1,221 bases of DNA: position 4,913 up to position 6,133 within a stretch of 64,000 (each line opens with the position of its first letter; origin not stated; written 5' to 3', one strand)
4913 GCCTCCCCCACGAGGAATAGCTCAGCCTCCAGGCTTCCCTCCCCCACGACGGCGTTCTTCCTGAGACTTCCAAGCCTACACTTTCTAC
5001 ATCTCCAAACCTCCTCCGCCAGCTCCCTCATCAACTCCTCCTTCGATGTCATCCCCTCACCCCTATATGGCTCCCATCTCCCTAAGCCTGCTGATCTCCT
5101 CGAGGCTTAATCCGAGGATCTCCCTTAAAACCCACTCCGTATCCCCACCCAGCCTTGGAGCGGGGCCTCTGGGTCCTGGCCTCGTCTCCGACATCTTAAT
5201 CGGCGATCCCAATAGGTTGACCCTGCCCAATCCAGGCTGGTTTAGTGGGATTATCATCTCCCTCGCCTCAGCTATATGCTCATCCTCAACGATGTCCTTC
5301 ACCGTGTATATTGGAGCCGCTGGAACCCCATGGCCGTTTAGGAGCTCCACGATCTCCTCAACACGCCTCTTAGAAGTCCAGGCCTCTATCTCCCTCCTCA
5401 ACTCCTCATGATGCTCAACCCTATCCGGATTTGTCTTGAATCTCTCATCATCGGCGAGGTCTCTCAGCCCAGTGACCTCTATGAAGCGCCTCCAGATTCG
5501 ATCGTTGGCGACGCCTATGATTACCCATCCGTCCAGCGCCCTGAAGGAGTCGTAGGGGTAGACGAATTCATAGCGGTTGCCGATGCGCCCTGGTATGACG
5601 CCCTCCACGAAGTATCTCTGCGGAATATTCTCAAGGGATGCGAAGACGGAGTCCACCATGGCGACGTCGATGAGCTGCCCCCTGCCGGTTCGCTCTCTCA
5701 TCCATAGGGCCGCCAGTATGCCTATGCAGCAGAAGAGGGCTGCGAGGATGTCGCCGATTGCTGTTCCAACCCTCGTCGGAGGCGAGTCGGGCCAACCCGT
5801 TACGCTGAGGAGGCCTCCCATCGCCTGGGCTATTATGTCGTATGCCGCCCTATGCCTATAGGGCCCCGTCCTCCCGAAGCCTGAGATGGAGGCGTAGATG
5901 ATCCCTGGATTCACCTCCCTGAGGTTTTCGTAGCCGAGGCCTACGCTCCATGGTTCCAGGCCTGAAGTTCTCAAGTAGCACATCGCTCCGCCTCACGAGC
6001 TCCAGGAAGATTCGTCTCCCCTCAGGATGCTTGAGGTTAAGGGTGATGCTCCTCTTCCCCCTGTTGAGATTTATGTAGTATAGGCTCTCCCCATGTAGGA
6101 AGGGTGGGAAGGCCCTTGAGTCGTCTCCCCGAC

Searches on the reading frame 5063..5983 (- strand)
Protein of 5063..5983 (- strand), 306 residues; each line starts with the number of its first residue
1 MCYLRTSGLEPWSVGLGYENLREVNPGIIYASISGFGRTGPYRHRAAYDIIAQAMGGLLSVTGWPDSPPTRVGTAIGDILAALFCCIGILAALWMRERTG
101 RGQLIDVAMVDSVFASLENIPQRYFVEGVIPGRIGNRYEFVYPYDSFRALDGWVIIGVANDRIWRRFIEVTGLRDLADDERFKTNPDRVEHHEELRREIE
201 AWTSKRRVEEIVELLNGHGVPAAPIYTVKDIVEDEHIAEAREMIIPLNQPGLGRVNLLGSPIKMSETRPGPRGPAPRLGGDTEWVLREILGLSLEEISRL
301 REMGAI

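Call 6: search_protein_families(library=pfam, proteins=[window:5063-5983:-])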
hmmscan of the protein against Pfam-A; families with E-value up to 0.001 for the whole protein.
window:5063-5983:- (306 aa): 1 family
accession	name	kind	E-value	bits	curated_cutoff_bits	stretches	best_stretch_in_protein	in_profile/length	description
PF02515.22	CoA_transf_3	-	1.5e-86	291.3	23.3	1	13-282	99-366/366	CoA-transferase family III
